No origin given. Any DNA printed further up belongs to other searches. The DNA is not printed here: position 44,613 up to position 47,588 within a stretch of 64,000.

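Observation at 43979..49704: Stand-alone NuoE-F-G-like module with a silent FDH-fold subunit and a dedicated FNR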

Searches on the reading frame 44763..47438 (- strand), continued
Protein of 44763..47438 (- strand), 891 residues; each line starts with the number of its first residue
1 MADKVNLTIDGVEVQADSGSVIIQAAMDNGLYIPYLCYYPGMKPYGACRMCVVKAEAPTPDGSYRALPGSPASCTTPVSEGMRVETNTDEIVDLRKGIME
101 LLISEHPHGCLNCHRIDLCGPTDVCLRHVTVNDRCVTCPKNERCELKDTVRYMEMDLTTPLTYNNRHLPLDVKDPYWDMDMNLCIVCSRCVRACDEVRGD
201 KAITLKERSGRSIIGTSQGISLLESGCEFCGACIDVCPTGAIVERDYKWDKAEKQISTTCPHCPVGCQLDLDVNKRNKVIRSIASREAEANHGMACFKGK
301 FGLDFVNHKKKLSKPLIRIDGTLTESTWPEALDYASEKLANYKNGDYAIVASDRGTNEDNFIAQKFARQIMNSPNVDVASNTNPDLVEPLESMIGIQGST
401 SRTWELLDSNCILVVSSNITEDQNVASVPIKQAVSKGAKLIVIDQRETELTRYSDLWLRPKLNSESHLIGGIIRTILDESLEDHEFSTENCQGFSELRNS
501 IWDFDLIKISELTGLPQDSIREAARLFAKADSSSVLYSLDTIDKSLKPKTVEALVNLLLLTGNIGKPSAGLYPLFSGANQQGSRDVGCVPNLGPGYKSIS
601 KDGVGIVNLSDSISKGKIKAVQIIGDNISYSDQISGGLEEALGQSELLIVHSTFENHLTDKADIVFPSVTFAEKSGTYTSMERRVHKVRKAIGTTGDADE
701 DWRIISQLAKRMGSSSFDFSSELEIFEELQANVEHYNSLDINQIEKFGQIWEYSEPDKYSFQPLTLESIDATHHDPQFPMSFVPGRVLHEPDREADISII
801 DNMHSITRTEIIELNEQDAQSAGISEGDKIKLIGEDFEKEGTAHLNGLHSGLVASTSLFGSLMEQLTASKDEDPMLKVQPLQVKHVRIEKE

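Call 59: predict_structure(alignment_id=A1)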
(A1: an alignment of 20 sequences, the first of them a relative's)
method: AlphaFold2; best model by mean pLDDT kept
length: 891 residues; sequences in the alignment: 20
mean_pLDDT: 75.3   pTM: 0.72
mean pLDDT of the five models: 75.3, 72.6, 72.0, 64.8, 64.7
residues with pLDDT >= 90: 359; 70-90: 269; 50-70: 77; < 50: 186
segments of 3 or more residues with pLDDT < 50: 36-50, 99-248, 631-635, 797-806
pLDDT, mean of each block of 10 residues (from residue 1): 76 82 73 45 36 80 75 77 79 58 39 33 30 30 28 28 26 29 30 33 30 33 34 30 40 80 83 78 72 68 70 91 94 97 94 93 96 93 86 91 92 91 79 91 93 93 95 97 93 95 94 95 98 95 90 97 93 87 93 88 89 94 78 57 93 88 93 91 91 66 96 93 94 90 86 87 85 72 82 55 54 92 93 88 89 84 69 73 89 83
secondary structure, 60 per line:
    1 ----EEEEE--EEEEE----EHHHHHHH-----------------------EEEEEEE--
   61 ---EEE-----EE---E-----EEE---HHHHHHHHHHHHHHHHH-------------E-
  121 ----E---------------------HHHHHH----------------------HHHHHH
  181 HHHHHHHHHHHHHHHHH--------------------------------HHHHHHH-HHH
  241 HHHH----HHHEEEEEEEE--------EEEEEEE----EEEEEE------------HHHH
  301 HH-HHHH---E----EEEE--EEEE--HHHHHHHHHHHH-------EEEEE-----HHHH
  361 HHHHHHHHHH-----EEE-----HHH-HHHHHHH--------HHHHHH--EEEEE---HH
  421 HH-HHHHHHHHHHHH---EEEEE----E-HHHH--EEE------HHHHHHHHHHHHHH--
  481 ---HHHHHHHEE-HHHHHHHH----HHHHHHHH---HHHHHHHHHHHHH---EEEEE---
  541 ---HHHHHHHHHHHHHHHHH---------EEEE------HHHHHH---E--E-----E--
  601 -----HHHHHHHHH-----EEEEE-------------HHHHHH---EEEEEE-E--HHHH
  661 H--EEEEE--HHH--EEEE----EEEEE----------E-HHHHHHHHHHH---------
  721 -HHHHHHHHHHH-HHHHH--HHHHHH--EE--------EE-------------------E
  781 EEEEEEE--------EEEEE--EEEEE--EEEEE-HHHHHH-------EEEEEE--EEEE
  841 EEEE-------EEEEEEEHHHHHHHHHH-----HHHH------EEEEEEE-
elements in order (helices of 4 or more, strands of 3 or more residues): E5-9 E12-16 H22-28 E52-58 E64-66 E83-85 H89-105 H147-152 H175-197 H230-236 H238-244 E252-259 E268-274 E279-284 H297-302 H304-307 E316-319 E322-325 H328-339 E347-351 H357-370 E376-378 H388-394 H403-408 E411-415 H419-422 H424-435 E439-443 H450-453 E456-458 H465-478 H484-490 H494-501 H506-513 H517-529 E533-537 H544-560 E570-573 H580-585 H606-614 E620-624 H638-643 E647-652 H657-661 E664-668 E676-679 E684-688 H701-711 H722-732 H734-738 H741-746 E780-787 E796-800 E803-807 E810-814 H816-821 E829-834 E837-844 E852-858 H859-868 H874-877 E884-890

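Call 60: find_encoding_contigs(protein=P0406, flank=8000, max_places=1)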
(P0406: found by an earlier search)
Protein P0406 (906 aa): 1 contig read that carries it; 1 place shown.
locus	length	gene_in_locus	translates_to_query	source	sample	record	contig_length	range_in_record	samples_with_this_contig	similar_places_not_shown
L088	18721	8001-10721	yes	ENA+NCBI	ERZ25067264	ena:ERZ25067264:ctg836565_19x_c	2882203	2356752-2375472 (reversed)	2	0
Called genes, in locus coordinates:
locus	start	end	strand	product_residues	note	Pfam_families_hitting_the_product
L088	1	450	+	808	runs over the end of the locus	PF10060:DUF2298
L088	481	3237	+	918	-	PF13231:PMT_2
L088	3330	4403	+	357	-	PF03706:LPG_synthase_TM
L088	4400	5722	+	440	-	PF00890:FAD_binding_2 (faint), PF01266:DAO (weak), PF01593:Amino_oxidase, PF03486:HI0933_like (faint), PF13450:NAD_binding_8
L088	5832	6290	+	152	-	PF01257:2Fe-2S_thioredx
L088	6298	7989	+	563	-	PF01512:Complex1_51K, PF10531:SLBB (weak), PF10589:NADH_4Fe-4S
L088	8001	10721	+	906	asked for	PF13510:Fer2_4, PF10588:NADH-G_4Fe-4S_3 (weak), PF14697:Fer4_21, PF22117:Fer4_Nqo3, PF12838:Fer4_7, PF04879:Molybdop_Fe4S4, PF00384:Molybdopterin, PF01568:Molydop_binding, +1 more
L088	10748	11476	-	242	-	PF13489:Methyltransf_23, PF02353:CMAS (weak), PF08241:Methyltransf_11, PF08242:Methyltransf_12, PF13649:Methyltransf_25, PF13847:Methyltransf_31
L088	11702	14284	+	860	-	PF01624:MutS_I, PF05188:MutS_II, PF05192:MutS_III, PF05190:MutS_IV, PF00488:MutS_V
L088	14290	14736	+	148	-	PF06094:GGACT, PF13772:AIG2_2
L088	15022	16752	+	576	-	PF02518:HATPase_c (weak), PF13589:HATPase_c_3, PF01119:DNA_mis_repair, PF08676:MutL_C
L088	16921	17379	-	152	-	PF03100:CcmE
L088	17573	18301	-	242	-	PF01578:Cytochrom_C_asm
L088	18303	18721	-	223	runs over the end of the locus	PF01061:ABC2_membrane, PF03379:CcmB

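Call 61: find_encoding_contigs(protein=P0255, flank=8000, max_places=1)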
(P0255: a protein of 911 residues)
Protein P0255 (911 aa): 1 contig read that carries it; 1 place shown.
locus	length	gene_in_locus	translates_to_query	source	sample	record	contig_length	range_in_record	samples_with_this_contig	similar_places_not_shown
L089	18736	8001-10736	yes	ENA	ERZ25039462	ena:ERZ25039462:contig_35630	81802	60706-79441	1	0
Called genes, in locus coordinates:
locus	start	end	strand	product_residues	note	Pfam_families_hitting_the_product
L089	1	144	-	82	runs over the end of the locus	-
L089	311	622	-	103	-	PF13451:zf_Tbcl, PF23477:zf_Tbcl_2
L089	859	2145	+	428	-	PF07690:MFS_1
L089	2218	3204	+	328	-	PF02129:Peptidase_S15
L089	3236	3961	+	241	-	PF08530:PepX_C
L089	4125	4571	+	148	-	PF00583:Acetyltransf_1, PF13673:Acetyltransf_10, PF13508:Acetyltransf_7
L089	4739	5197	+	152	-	PF01257:2Fe-2S_thioredx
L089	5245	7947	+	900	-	PF01512:Complex1_51K, PF10531:SLBB (weak), PF10589:NADH_4Fe-4S, PF14691:Fer4_20, PF01266:DAO (weak), PF01593:Amino_oxidase (weak), PF07992:Pyr_redox_2 (weak), PF13450:NAD_binding_8, +1 more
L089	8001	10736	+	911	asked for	PF13510:Fer2_4, PF14697:Fer4_21 (weak), PF22117:Fer4_Nqo3, PF12838:Fer4_7, PF00037:Fer4 (weak), PF04879:Molybdop_Fe4S4, PF00384:Molybdopterin, PF01568:Molydop_binding, +1 more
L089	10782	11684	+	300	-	PF10418:DHODB_Fe-S_bind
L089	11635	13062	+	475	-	PF14691:Fer4_20, PF13738:Pyr_redox_3 (faint), PF07992:Pyr_redox_2, PF13450:NAD_binding_8 (weak), PF00070:Pyr_redox (weak)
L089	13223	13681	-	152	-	PF01741:MscL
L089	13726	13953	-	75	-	-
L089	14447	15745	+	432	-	PF03486:HI0933_like, PF01134:GIDA (faint), PF22780:HI0933_like_1st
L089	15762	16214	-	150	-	PF00903:Glyoxalase, PF13669:Glyoxalase_4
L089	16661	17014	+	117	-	PF09685:MamF_MmsF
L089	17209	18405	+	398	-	PF26233:NicX (faint)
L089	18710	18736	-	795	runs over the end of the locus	?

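Call 64: find_encoding_contigs(protein=P0415, flank=8000, max_places=1)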
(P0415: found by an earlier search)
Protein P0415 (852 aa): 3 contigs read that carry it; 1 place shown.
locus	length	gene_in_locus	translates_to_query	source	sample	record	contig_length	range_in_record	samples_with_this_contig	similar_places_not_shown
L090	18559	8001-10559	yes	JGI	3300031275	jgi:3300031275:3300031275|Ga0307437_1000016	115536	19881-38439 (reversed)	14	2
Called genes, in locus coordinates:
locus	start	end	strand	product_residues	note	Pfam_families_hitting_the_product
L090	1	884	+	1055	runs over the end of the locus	PF01512:Complex1_51K, PF10589:NADH_4Fe-4S, PF14691:Fer4_20, PF01262:AlaDh_PNT_C (faint), PF07992:Pyr_redox_2, PF13450:NAD_binding_8, PF13738:Pyr_redox_3 (weak), PF00070:Pyr_redox (weak)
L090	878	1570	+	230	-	PF13510:Fer2_4, PF12838:Fer4_7 (weak), PF14697:Fer4_21 (weak)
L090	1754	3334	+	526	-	PF01645:Glu_synthase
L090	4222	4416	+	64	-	PF18929:DUF5678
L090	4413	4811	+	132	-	-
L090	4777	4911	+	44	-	-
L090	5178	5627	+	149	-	PF08821:CGGC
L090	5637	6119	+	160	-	PF01257:2Fe-2S_thioredx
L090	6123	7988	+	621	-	PF01512:Complex1_51K, PF10531:SLBB (weak), PF10589:NADH_4Fe-4S, PF00037:Fer4 (weak), PF12837:Fer4_6 (weak), PF12838:Fer4_7 (weak), PF13237:Fer4_10, PF14697:Fer4_21, +2 more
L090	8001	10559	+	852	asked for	PF13510:Fer2_4, PF10588:NADH-G_4Fe-4S_3 (weak), PF12838:Fer4_7, PF13237:Fer4_10 (weak), PF22117:Fer4_Nqo3, PF00037:Fer4 (weak), PF04879:Molybdop_Fe4S4, PF00384:Molybdopterin, +1 more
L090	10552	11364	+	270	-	PF10418:DHODB_Fe-S_bind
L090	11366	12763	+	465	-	PF14691:Fer4_20, PF00070:Pyr_redox (faint), PF07992:Pyr_redox_2, PF13738:Pyr_redox_3 (faint)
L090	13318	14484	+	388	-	PF02670:DXP_reductoisom, PF08436:DXP_redisom_C, PF13288:DXPR_C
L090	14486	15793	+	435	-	PF02163:Peptidase_M50, PF14685:PDZ_Tricorn (weak), PF17820:PDZ_6, PF21558:Pept_S41_N_bact (faint), PF13180:PDZ_2, PF00595:PDZ (weak), PF17820:PDZ_6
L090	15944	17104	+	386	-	PF00079:Serpin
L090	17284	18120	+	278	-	-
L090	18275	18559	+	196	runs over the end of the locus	-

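Call 65: find_encoding_contigs(protein=P0409, flank=8000, max_places=1)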
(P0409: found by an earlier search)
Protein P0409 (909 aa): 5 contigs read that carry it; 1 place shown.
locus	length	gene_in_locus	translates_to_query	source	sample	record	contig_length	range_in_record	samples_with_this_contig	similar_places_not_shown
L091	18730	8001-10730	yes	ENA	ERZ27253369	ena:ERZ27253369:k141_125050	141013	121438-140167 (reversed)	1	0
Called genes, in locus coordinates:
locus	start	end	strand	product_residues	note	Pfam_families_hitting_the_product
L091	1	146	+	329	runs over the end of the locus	?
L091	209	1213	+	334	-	PF03706:LPG_synthase_TM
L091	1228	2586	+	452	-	PF00890:FAD_binding_2 (faint), PF01266:DAO (weak), PF01593:Amino_oxidase, PF03486:HI0933_like (faint), PF12831:FAD_oxidored (weak), PF13450:NAD_binding_8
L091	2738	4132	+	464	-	PF03721:UDPG_MGDP_dh_N, PF00984:UDPG_MGDP_dh, PF03720:UDPG_MGDP_dh_C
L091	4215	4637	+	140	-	PF01257:2Fe-2S_thioredx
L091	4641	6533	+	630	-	PF01512:Complex1_51K, PF10589:NADH_4Fe-4S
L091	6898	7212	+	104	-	-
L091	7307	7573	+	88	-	-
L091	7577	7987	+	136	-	PF13650:Asp_protease_2, PF13975:gag-asp_proteas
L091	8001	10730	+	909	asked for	PF13510:Fer2_4, PF10588:NADH-G_4Fe-4S_3 (weak), PF22117:Fer4_Nqo3, PF04879:Molybdop_Fe4S4, PF00384:Molybdopterin, PF01568:Molydop_binding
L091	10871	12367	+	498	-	PF14691:Fer4_20, PF00070:Pyr_redox (faint), PF02737:3HCDH_N (faint), PF07992:Pyr_redox_2, PF13450:NAD_binding_8 (weak), PF13738:Pyr_redox_3 (faint)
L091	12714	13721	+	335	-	PF04471:Mrr_cat, PF22722:NA-iREase1 (weak)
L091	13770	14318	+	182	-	PF16280:DUF4928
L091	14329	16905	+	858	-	PF01624:MutS_I, PF05188:MutS_II, PF05192:MutS_III, PF05190:MutS_IV, PF00488:MutS_V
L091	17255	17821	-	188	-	PF17248:DUF5317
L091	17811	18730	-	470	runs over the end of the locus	PF20972:MASE9, PF08668:HDOD (faint), PF13487:HD_5, PF01966:HD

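Call 75: fold_search(model_id=the predicted structure, library=pdb)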
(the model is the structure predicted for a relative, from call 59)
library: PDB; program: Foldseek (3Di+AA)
matches with E <= 10: 1206; with E <= 0.001: 224
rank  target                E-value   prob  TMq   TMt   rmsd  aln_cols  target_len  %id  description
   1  7vw6_A                2.4e-57  1.00  0.66  0.65  15.0       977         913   24  Cryo-EM Structure of Formate Dehydrogenase 1 from Methylorubrum extorquens AM1 (released 2022-06-01)
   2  9ktl_A                1.9e-56  1.00  0.66  0.62  15.3       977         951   27  Cryo-EM structure of reduced form of formate dehydrogenase from Rhodobacter aestuarii (RaFDH) with NADH (released 2025-06-18)
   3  6tg9_A                2.2e-56  1.00  0.66  0.62  15.3       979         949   26  Cryo-EM Structure of NADH reduced form of NAD+-dependent Formate Dehydrogenase from Rhodobacter capsulatus (released 2020-04-22)
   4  8rqz_C                3.5e-56  1.00  0.66  0.61  15.4      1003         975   23  Crystal structure of Molybdenum bispyranopterin guanine dinucleotide formate dehydrogenases ForCE1 from Bacillus subti (released 2025-08-06)
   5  8j83_A                3.5e-54  1.00  0.66  0.65  14.3       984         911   24  Crystal structure of formate dehydrogenase from Methylorubrum extorquens AM1 (released 2023-10-11)
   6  7xqw_A                1.8e-50  1.00  0.60  0.68  14.4       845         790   26  Formate dehydrogenase (FDH) from Methylobacterium extorquens AM1 (MeFDH1) (released 2023-08-09)
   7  1fdi                  1.5e-49  1.00  0.60  0.74   6.2       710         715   25  OXIDIZED FORM OF FORMATE DEHYDROGENASE H FROM E. COLI COMPLEXED WITH THE INHIBITOR NITRITE (released 1997-08-20)
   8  1aa6                  1.0e-48  1.00  0.60  0.76   4.6       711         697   24  REDUCED FORM OF FORMATE DEHYDROGENASE H FROM E. COLI (released 1997-08-20)
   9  7z0t_A                4.5e-45  1.00  0.61  0.75   6.2       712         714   24  Structure of the Escherichia coli formate hydrogenlyase complex (aerobic preparation, composite structure) (released 2022-09-28)
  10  2v45                  9.2e-44  1.00  0.60  0.73   6.8       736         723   19  A New Catalytic Mechanism of Periplasmic Nitrate Reductase from Desulfovibrio desulfuricans ATCC 27774 from Crystallogra (released 2008-03-18)
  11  2jio                  1.1e-43  1.00  0.61  0.74   5.7       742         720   19  A New Catalytic Mechanism of Periplasmic Nitrate Reductase from Desulfovibrio desulfuricans ATCC 27774 from Crystallogra (released 2008-03-18)
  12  2nap                  2.4e-42  1.00  0.61  0.74   6.6       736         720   19  DISSIMILATORY NITRATE REDUCTASE (NAP) FROM DESULFOVIBRIO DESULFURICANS (released 1999-09-19)
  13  2v3v                  7.0e-42  1.00  0.60  0.73   6.3       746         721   19  A New Catalytic Mechanism of Periplasmic Nitrate Reductase from Desulfovibrio desulfuricans ATCC 27774 from Crystallogra (released 2008-03-18)
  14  7bkb_D                1.0e-41  1.00  0.54  0.87   2.2       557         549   28  Formate dehydrogenase - heterodisulfide reductase - formylmethanofuran dehydrogenase complex from Methanospirillum hun (released 2021-09-29)
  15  7qv7_S                1.1e-41  1.00  0.55  0.85   2.7       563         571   32  Cryo-EM structure of Hydrogen-dependent CO2 reductase. (released 2022-07-06)
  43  9bov_A                5.2e-33  1.00  0.51  0.40  12.9       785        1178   22  Structure of electron bifurcating Nfn-ABC complexed with NAD from Caldicellulosiruptor saccharolyticus (released 2025-03-05)
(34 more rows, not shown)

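Call 79: find_related_loci(query=P0409, collection=metagenome_contigs, flank=7000)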
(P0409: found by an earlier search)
Query P0409 (909 aa) in metagenome_contigs; peptide patterns used: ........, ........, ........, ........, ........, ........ (x = any residue, [..] = any of these).
40 stretches matched a pattern; 7 encode a relative of the query (tblastn E <= 1e-3); 6 distinct loci.
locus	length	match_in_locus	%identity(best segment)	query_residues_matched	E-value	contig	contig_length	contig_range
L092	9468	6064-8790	100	1-909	0e+0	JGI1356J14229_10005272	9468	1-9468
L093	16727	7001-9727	100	1-909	0e+0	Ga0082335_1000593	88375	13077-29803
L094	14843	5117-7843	56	1-908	0e+0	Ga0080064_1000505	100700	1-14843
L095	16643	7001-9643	54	1-908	0e+0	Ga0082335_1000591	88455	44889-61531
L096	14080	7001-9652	33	1-907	9e-176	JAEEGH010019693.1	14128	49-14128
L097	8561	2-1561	30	403-907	4e-88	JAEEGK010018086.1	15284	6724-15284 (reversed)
